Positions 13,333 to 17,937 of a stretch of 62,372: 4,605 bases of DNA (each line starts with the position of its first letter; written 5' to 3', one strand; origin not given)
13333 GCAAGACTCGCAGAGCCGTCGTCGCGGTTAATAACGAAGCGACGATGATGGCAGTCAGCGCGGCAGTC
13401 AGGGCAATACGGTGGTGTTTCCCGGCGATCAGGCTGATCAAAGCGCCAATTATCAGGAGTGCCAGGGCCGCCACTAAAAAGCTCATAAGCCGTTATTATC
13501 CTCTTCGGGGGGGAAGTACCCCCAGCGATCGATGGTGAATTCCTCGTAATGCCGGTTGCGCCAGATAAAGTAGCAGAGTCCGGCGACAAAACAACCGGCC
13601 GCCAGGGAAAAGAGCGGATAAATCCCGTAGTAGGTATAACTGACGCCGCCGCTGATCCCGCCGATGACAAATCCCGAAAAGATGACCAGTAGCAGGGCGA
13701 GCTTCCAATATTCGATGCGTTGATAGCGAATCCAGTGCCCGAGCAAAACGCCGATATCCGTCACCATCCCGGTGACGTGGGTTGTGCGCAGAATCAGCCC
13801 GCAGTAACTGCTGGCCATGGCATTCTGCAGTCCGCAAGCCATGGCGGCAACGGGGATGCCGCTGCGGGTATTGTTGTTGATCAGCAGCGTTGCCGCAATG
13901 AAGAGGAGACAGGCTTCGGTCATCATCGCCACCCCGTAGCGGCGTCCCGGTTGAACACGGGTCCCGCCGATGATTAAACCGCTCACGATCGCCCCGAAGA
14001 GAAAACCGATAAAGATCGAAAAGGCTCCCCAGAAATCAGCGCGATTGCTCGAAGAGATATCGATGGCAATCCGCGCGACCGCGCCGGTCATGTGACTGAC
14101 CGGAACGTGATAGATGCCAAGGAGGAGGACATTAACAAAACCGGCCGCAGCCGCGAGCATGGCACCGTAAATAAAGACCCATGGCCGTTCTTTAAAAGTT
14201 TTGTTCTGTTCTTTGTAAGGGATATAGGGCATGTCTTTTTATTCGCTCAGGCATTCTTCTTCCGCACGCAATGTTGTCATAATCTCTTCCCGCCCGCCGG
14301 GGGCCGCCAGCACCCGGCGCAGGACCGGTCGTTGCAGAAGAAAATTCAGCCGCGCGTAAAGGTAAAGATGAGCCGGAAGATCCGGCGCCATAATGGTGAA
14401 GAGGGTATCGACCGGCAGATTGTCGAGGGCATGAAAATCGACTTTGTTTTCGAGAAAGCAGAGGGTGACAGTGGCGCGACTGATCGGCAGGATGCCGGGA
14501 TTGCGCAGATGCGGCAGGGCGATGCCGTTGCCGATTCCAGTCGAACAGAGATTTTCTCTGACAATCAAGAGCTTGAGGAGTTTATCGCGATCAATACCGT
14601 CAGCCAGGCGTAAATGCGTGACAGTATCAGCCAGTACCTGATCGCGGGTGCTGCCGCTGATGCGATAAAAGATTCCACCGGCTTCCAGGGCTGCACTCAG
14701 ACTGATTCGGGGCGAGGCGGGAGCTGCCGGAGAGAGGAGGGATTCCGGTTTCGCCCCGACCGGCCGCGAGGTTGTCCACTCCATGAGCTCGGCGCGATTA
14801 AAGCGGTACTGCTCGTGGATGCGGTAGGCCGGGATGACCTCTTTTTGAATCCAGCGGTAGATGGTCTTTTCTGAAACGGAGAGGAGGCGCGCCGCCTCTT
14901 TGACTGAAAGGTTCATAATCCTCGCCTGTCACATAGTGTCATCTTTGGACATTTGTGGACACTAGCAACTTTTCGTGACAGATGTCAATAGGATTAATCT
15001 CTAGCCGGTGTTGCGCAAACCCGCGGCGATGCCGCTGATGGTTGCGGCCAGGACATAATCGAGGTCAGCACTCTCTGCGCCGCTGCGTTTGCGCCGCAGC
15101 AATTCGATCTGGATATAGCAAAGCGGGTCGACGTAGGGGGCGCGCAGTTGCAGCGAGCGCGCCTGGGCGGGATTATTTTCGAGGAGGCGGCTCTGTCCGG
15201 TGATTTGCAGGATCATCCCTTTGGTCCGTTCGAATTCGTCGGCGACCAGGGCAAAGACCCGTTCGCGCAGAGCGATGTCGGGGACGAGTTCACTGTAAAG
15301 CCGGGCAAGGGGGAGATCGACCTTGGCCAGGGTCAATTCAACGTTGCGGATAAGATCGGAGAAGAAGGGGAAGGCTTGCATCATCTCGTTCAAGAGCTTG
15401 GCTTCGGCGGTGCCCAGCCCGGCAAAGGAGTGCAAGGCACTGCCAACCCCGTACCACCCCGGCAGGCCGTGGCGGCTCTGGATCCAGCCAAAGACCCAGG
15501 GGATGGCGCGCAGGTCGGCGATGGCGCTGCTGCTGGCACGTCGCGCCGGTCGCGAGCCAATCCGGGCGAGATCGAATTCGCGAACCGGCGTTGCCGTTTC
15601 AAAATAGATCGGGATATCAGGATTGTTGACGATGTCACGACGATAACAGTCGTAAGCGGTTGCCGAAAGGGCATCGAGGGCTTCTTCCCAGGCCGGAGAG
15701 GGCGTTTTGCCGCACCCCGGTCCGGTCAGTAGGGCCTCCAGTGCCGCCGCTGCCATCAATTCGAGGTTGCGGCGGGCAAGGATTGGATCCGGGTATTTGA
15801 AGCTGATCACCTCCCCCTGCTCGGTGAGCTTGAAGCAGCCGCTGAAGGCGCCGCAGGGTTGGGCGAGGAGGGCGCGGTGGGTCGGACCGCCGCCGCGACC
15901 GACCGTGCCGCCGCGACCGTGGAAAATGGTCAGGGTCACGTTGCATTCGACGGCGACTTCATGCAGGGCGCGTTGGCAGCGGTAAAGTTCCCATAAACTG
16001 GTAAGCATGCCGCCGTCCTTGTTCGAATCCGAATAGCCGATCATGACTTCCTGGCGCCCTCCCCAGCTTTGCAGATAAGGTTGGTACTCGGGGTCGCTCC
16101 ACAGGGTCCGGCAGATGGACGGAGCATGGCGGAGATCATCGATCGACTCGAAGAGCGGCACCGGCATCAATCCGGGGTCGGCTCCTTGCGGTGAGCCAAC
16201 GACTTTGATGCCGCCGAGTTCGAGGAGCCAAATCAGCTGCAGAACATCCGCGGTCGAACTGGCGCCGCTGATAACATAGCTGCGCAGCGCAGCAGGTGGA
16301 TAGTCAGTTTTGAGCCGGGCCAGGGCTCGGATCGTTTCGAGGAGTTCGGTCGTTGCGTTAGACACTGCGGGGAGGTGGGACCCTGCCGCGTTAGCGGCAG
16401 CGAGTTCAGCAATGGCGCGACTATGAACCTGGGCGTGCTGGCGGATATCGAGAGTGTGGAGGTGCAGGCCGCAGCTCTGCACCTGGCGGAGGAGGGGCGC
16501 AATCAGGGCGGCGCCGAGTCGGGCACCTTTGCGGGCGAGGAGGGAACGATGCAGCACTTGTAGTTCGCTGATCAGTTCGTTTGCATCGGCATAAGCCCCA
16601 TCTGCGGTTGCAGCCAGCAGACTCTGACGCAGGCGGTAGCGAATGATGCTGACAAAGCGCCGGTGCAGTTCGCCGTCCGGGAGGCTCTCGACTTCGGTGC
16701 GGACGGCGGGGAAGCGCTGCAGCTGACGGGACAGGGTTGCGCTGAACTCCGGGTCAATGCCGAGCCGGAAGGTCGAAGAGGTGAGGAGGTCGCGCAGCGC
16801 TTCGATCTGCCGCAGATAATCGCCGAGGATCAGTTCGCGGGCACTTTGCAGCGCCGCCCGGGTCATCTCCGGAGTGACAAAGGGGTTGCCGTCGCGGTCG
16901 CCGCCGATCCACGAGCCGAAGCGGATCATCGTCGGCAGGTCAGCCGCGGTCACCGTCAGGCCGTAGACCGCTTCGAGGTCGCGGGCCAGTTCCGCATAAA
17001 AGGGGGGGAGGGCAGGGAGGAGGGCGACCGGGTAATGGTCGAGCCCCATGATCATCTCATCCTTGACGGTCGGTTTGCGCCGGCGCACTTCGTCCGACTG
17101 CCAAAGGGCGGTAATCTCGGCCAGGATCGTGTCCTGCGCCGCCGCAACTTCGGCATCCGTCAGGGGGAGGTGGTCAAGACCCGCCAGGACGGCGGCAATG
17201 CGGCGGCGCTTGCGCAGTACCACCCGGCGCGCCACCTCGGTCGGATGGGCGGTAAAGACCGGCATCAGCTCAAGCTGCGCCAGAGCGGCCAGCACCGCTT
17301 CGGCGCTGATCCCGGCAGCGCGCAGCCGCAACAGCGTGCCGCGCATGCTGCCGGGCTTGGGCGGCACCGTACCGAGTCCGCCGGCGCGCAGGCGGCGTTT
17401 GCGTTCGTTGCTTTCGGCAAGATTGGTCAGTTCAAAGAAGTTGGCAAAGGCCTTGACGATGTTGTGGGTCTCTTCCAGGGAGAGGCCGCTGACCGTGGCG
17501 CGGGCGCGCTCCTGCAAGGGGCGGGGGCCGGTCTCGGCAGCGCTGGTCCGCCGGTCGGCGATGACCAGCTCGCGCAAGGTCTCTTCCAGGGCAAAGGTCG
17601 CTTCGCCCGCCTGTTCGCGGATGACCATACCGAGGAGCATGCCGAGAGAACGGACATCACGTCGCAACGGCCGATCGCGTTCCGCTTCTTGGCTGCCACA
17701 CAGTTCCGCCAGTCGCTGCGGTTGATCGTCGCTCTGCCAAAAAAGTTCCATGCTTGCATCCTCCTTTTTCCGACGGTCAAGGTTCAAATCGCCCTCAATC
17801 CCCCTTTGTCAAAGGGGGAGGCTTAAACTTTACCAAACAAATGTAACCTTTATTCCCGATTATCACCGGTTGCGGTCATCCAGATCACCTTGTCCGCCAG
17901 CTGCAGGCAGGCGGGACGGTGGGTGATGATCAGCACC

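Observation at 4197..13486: Seven-gene Hyf/Hyc-colinear membrane complex of the hydrogenase-related (Ehr) type with no catalytic partner in sight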

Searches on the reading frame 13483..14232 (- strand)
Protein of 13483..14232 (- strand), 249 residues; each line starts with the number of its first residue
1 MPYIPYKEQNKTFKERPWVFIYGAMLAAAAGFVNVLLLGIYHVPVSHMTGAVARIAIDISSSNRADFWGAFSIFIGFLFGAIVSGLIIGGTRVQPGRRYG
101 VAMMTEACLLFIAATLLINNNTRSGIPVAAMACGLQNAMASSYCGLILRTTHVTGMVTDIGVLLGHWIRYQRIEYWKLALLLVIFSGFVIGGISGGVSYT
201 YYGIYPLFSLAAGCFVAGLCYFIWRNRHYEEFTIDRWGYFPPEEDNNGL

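Call 5: search_protein_families(library=pfam, proteins=[window:13483-14232:-], max_evalue=0.01)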
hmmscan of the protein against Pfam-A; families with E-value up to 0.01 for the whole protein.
window:13483-14232:- (249 aa): 1 family
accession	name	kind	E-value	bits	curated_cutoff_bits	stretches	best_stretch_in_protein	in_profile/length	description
PF06912.16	DUF1275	-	1.4e-29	103.8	25.4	1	23-218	2-191/193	Protein of unknown function (DUF1275)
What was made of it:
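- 13483..14232 (-): DUF1275 (YoaK-like) membrane protein, 249 aa. Its stop overlaps the start of ehrA-1 (ATGA). Pfam gives DUF1275 at 1.4e-29 (call 5).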

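Call 6: search_protein_families(library=ncbifam, proteins=[window:13483-14232:-], max_evalue=0.01)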
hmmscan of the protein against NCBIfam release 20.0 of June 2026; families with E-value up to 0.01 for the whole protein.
window:13483-14232:- (249 aa): 0 families

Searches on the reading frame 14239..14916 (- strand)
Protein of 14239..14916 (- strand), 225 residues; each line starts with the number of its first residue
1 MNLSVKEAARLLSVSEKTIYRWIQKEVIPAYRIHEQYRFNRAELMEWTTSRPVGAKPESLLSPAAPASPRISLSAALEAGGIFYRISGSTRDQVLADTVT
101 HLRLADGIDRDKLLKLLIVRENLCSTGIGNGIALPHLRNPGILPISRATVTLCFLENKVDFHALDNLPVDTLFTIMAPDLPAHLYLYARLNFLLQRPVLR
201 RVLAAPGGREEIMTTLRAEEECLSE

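Call 5: search_protein_families(library=pfam, proteins=[window:14239-14916:-], max_evalue=0.01)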
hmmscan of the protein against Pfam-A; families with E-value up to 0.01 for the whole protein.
window:14239-14916:- (225 aa): 11 families
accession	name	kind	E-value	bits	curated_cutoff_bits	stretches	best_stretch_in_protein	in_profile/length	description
PF00359.27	PTS_EIIA_2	-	1.6e-19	70.8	27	1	80-217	6-142/144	Phosphoenolpyruvate-dependent sugar phosphotransferase system, EIIA 2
PF12728.13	HTH_17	-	6.4e-16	58.8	27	1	3-51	2-50/51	Helix-turn-helix domain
PF00376.29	MerR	-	8.1e-05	22.8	28.2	1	4-38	1-36/38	MerR family regulatory protein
PF13384.12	HTH_23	-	0.0001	22.4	24.6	1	3-24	18-39/50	Homeodomain-like domain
PF13518.12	HTH_28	-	0.00015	22.3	25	1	4-25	14-35/52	Helix-turn-helix domain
PF13551.12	HTH_29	-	0.0005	20.5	28.1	1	4-24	13-34/64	Winged helix-turn helix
PF13542.12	HTH_Tnp_ISL3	-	0.0024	17.7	27.4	1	3-24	27-48/51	Helix-turn-helix domain of transposase family ISL3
PF08281.18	Sigma70_r4_2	-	0.0039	17.3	25.7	1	2-24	26-48/54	Sigma-70, region 4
PF13309.12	HTH_22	-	0.0048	17.3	29.6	0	4-23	43-62/63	HTH domain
PF15943.11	YdaS_toxin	-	0.0067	16.7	30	0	7-34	13-41/65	Bacterial toxin YdaS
PF01527.26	HTH_Tnp_1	-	0.008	16.8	24.1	0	3-25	24-46/75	Transposase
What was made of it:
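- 14239..14916 (-): Regulator (REG, 225 aa): an N-terminal HTH_17 (excisionase/MerR-like) DNA-binding domain fused to a PTS EIIA-2 (PtsN-like) domain. Pfam gives HTH_17 at 6e-16 and PTS_EIIA_2 at 2e-19 (call 5).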

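Call 6: search_protein_families(library=ncbifam, proteins=[window:14239-14916:-], max_evalue=0.01)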
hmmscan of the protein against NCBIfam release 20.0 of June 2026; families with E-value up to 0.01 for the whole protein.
window:14239-14916:- (225 aa): 8 families
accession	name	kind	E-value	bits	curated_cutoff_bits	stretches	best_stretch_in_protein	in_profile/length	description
TIGR01764.1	excise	domain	2.1e-15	56.8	28.8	1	3-48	2-47/49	excisionase family DNA-binding protein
TIGR00848.1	fruA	subfamily_domain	7.1e-14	51.8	103.5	1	82-191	7-117/129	fructose PTS transporter subunit IIA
TIGR01419.1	nitro_reg_IIA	equivalog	1.2e-13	51.2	138.7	1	73-214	2-141/145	PTS IIA-like nitrogen regulatory protein PtsN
NF047737.1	antiphage_MADS1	equivalog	7.6e-13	48.5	80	1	3-47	4-48/49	methylation-associated defense system helix-turn-helix domain-containing protein MAD1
NF008145.0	PRK10896.1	equivalog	2.6e-11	43.5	221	1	113-205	50-143/161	PTS IIA-like nitrogen regulatory protein PtsN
NF007389.0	PRK09913.1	equivalog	2.3e-09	37.4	151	1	75-179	2-104/148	PTS fructose transporter subunit IIA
NF046037.1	carphisopro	domain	0.00096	19.3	38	1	5-32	11-38/54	carph-isopro domain-containing protein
NF007293.0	PRK09765.1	equivalog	0.0028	16.2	763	1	89-219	20-152/639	PTS 2-O-a-mannosyl-D-glycerate transporter subunit IIABC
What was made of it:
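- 14239..14916 (-): NCBIfam matches PtsN at 1e-13 (call 6).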

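Call 43: find_homologous_proteins(query=window:14239-14916:-, max_evalue=0.00001)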
Query window:14239-14916:- (225 aa): 2871 proteins with E <= 0.00001 among 4397 candidates; the best 120 are listed.
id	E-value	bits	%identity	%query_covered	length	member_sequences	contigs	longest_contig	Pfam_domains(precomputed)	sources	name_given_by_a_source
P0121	2.2e-131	454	93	99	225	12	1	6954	PF12728.14,PF00359.28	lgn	-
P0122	2.6e-130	450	92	100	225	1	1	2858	PF12728.14,PF00359.28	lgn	-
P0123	2.7e-127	440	91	99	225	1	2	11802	PF12728.14,PF00359.28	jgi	jgi:PTS system nitrogen regulatory IIA component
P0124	1.1e-125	435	90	100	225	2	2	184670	PF12728.14,PF00359.28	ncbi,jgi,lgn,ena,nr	ncbi:MAG: PTS fructose transporter subunit IIA [Deltaproteobacteria bacterium HGW-Deltaproteobacteri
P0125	5.8e-125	433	90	100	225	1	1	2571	PF12728.14,PF00359.28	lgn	-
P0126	2.8e-124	431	90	98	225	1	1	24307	PF12728.14,PF00359.28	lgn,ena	-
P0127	8.7e-123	426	88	100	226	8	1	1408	PF12728.14,PF00359.28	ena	-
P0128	1.9e-122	425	87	99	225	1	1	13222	PF12728.14,PF00359.28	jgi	jgi:PTS system nitrogen regulatory IIA component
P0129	3.1e-122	424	87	99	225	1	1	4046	PF12728.14,PF00359.28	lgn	-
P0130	1.6e-121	422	86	99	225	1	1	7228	PF12728.14,PF00359.28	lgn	-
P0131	1.8e-121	421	86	99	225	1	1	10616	PF12728.14,PF00359.28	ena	-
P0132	8.2e-120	416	85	100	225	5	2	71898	PF12728.14,PF00359.28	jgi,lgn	jgi:PTS system nitrogen regulatory IIA component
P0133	1.9e-119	415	86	100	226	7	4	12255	PF12728.14,PF00359.28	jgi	jgi:PTS system nitrogen regulatory IIA component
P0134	6.5e-119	413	84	100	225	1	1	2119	PF12728.14,PF00359.28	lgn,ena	-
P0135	1.3e-118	412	84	99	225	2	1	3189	PF12728.14,PF00359.28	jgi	jgi:PTS system nitrogen regulatory IIA component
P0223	1.2e-77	278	59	99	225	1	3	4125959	PF12728.14,PF00359.28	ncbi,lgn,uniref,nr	ncbi:PTS sugar transporter subunit IIA [Geoalkalibacter halelectricus]|uniref:PTS sugar transporter 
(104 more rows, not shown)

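Call 70: find_encoding_contigs(protein=P0223, flank=10000, max_places=1)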
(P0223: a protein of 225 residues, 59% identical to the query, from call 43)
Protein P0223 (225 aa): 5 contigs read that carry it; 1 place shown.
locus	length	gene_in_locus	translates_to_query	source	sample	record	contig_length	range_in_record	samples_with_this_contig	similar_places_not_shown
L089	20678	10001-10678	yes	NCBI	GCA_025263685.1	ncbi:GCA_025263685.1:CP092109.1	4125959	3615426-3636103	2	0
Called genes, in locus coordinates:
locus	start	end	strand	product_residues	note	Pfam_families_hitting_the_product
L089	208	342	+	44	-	PF13711:DUF4160 (weak)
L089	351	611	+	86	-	PF10387:DUF2442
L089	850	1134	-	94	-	PF01909:NTP_transf_2, PF18765:Polbeta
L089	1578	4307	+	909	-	PF21345:PcRGLX_2nd (faint), PF07944:Beta-AFase-like_GH127_cat (faint)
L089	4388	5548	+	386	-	PF04892:VanZ-LLP1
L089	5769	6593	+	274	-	PF13489:Methyltransf_23, PF01209:Ubie_methyltran, PF02353:CMAS, PF13847:Methyltransf_31, PF08241:Methyltransf_11, PF08242:Methyltransf_12, PF13649:Methyltransf_25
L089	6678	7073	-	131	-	PF01850:PIN (weak), PF13470:PIN_3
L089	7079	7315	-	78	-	PF19891:DUF6364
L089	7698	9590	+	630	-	PF13522:GATase_6, PF13537:GATase_7, PF00733:Asn_synthase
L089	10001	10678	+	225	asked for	PF12728:HTH_17, PF00359:PTS_EIIA_2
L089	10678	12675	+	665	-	PF00361:Proton_antipo_M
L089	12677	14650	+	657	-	PF00361:Proton_antipo_M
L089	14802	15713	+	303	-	PF00146:NADHdh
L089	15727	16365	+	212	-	-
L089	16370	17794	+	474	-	PF00361:Proton_antipo_M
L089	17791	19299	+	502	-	PF00329:Complex1_30kDa (weak), PF00346:Complex1_49kDa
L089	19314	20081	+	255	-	PF12837:Fer4_6 (faint), PF13187:Fer4_9 (weak), PF13237:Fer4_10 (weak), PF12838:Fer4_7 (weak), PF00037:Fer4 (weak), PF01058:Oxidored_q6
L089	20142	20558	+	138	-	PF05168:HEPN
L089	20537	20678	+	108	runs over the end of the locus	PF01909:NTP_transf_2, PF18765:Polbeta (weak)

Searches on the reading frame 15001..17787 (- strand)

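Call 72: search_protein_families(library=pfam, proteins=[window:15001-17787:-], max_evalue=0.0001)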
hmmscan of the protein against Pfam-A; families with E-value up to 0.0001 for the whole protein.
window:15001-17787:- (928 aa): 1 family
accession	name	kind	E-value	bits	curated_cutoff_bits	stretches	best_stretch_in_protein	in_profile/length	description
PF00311.23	PEPcase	-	2.5e-272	906.4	22.4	2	474-928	464-919/919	Phosphoenolpyruvate carboxylase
